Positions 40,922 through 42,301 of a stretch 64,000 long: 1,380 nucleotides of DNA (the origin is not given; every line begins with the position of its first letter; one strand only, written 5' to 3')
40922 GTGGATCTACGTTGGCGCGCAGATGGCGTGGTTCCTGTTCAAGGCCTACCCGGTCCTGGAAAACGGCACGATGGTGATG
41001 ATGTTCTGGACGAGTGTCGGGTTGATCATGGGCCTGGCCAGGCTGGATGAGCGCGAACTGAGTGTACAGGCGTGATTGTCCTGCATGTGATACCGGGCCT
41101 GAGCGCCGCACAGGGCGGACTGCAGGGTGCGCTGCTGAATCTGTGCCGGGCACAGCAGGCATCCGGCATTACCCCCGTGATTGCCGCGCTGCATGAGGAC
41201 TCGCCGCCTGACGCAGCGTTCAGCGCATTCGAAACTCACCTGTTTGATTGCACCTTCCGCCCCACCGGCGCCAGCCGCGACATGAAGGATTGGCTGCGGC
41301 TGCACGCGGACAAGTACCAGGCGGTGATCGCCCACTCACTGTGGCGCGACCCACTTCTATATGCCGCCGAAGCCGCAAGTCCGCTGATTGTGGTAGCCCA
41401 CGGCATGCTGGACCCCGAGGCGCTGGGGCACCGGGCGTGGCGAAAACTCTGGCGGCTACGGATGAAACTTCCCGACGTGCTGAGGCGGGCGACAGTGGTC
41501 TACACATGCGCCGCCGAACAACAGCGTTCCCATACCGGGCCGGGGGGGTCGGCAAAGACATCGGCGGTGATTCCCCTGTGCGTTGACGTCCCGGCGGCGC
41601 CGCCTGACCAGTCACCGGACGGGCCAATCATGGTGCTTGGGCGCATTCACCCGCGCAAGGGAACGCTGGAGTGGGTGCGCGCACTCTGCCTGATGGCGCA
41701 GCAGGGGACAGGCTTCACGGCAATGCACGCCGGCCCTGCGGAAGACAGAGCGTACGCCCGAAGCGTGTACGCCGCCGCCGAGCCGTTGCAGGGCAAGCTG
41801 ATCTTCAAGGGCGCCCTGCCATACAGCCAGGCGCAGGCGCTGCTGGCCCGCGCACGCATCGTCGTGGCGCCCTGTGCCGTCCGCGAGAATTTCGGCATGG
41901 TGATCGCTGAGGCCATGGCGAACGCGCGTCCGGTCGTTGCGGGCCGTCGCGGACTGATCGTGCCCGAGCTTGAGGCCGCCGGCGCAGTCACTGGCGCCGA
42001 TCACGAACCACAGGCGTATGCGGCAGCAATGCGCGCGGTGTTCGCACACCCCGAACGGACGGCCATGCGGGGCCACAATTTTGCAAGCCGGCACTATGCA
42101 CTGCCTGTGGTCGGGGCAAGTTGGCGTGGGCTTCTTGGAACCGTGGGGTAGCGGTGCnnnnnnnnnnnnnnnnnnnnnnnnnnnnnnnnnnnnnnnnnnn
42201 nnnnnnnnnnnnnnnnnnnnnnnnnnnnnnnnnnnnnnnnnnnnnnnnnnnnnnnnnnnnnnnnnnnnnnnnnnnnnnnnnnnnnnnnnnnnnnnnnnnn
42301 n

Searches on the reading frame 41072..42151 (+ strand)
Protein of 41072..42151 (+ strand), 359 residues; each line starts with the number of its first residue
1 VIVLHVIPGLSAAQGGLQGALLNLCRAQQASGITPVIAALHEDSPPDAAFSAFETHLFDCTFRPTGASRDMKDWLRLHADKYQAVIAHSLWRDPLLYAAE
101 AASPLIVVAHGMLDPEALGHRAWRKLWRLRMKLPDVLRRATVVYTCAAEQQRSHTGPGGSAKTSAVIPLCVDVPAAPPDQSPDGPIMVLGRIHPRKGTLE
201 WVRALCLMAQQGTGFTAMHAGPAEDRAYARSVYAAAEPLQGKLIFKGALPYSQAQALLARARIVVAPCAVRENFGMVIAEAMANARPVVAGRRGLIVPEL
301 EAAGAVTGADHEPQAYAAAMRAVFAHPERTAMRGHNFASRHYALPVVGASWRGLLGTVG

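Call 33: find_encoding_contigs(protein=window:41072-42151:+, flank=10000, max_places=1)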
Protein window:41072-42151:+ (359 aa): 9 contigs read that carry it; 1 place shown.
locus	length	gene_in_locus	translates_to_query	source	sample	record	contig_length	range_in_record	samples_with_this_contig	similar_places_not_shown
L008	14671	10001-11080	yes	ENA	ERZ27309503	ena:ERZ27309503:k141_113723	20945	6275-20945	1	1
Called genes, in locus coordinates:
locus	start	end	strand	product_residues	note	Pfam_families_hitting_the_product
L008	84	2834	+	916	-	PF00498:FHA, PF16697:Yop-YscD_cpl, PF00498:FHA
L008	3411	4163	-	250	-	-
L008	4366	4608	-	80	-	-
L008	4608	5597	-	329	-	PF04321:RmlD_sub_bind, PF01073:3Beta_HSD, PF01370:Epimerase, PF02719:Polysacc_synt_2 (weak), PF07993:NAD_binding_4 (faint), PF16363:GDP_Man_Dehyd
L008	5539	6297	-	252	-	PF02563:Poly_export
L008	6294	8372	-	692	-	-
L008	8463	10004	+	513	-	-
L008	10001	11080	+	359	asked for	PF13439:Glyco_transf_4, PF00534:Glycos_transf_1, PF13692:Glyco_trans_1_4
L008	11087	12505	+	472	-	PF03062:MBOAT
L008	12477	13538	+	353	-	-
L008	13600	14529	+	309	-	-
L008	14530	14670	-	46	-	?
